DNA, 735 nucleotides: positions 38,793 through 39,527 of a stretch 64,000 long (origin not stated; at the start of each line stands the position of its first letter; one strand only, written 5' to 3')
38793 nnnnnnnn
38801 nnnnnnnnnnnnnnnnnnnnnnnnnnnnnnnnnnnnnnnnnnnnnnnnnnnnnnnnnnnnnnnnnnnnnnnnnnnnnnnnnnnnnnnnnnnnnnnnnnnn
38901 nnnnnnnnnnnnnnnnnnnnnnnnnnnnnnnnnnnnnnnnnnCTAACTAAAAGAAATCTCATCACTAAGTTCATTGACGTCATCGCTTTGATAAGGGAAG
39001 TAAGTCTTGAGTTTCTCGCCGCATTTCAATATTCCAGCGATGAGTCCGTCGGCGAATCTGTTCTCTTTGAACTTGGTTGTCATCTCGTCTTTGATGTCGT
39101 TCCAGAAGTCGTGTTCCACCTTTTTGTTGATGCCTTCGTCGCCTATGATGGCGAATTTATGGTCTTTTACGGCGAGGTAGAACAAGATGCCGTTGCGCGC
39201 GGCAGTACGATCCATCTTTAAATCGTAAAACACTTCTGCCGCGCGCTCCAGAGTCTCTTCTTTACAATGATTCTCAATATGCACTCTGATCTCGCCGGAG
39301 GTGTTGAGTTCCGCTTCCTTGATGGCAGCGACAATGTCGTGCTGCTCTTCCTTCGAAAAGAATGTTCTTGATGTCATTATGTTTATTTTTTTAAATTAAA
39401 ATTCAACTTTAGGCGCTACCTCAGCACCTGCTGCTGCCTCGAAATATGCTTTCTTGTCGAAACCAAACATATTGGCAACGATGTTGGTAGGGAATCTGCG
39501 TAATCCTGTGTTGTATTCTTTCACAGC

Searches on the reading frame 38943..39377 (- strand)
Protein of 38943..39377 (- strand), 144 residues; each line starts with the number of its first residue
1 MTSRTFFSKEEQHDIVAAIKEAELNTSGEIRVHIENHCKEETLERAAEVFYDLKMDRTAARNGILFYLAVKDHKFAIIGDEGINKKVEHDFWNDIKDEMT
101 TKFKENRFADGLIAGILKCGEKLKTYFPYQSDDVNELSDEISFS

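Call 62: find_encoding_contigs(protein=window:38943-39377:-, flank=3000, max_places=8)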
Protein window:38943-39377:- (144 aa): 23 contigs read that carry it; 8 places shown.
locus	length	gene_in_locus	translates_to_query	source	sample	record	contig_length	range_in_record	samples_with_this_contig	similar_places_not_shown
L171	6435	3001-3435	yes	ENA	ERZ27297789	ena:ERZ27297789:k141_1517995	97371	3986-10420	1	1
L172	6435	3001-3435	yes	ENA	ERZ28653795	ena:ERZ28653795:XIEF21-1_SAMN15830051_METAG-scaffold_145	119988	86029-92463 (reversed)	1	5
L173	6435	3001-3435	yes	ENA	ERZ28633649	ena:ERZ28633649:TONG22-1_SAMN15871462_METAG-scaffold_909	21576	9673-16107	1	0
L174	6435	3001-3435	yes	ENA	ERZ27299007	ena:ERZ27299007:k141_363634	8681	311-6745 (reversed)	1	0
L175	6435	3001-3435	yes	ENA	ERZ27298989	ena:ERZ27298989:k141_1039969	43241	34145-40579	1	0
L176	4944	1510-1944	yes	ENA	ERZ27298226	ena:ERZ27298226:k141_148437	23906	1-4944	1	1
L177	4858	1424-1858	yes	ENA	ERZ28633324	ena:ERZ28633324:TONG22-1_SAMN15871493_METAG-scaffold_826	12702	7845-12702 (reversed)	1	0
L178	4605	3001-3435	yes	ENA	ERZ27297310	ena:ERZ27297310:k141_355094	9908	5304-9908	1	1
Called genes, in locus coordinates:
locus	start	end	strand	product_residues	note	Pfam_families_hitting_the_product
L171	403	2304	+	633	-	PF02518:HATPase_c (weak), PF13589:HATPase_c_3, PF00183:HSP90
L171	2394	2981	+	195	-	PF04011:LemA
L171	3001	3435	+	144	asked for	PF04536:TPM_phosphatase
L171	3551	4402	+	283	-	PF04536:TPM_phosphatase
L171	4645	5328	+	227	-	PF00005:ABC_tran, PF02463:SMC_N (faint), PF13175:AAA_15 (faint), PF13304:AAA_21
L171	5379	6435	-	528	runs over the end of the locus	PF12728:HTH_17 (faint), PF02384:N6_Mtase, PF01170:UPF0020, PF03602:Cons_hypoth95, PF13847:Methyltransf_31, PF13649:Methyltransf_25 (weak), PF07669:Eco57I, PF12950:TaqI_C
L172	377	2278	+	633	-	PF02518:HATPase_c (weak), PF13589:HATPase_c_3, PF00183:HSP90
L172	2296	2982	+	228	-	PF04011:LemA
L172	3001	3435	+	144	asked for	PF04536:TPM_phosphatase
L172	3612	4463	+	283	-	PF04536:TPM_phosphatase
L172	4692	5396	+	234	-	PF00005:ABC_tran, PF13304:AAA_21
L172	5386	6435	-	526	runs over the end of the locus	PF12728:HTH_17 (faint), PF02384:N6_Mtase, PF01170:UPF0020, PF03602:Cons_hypoth95, PF13649:Methyltransf_25 (weak), PF13847:Methyltransf_31, PF07669:Eco57I, PF12950:TaqI_C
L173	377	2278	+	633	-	PF02518:HATPase_c, PF13589:HATPase_c_3, PF00183:HSP90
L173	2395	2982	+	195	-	PF04011:LemA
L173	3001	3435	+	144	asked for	PF04536:TPM_phosphatase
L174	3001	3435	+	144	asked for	PF04536:TPM_phosphatase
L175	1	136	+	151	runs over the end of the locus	PF01797:Y1_Tnp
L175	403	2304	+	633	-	PF02518:HATPase_c, PF13589:HATPase_c_3, PF00183:HSP90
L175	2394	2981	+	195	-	PF04011:LemA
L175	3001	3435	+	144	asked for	PF04536:TPM_phosphatase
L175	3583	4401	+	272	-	PF04536:TPM_phosphatase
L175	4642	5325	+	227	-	PF00005:ABC_tran, PF02463:SMC_N (faint), PF13175:AAA_15 (faint), PF13304:AAA_21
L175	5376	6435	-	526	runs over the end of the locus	PF12728:HTH_17 (faint), PF02384:N6_Mtase, PF01170:UPF0020, PF03602:Cons_hypoth95, PF13649:Methyltransf_25 (weak), PF13847:Methyltransf_31, PF07669:Eco57I, PF12950:TaqI_C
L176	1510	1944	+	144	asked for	PF04536:TPM_phosphatase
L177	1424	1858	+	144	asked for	PF04536:TPM_phosphatase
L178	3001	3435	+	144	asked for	PF04536:TPM_phosphatase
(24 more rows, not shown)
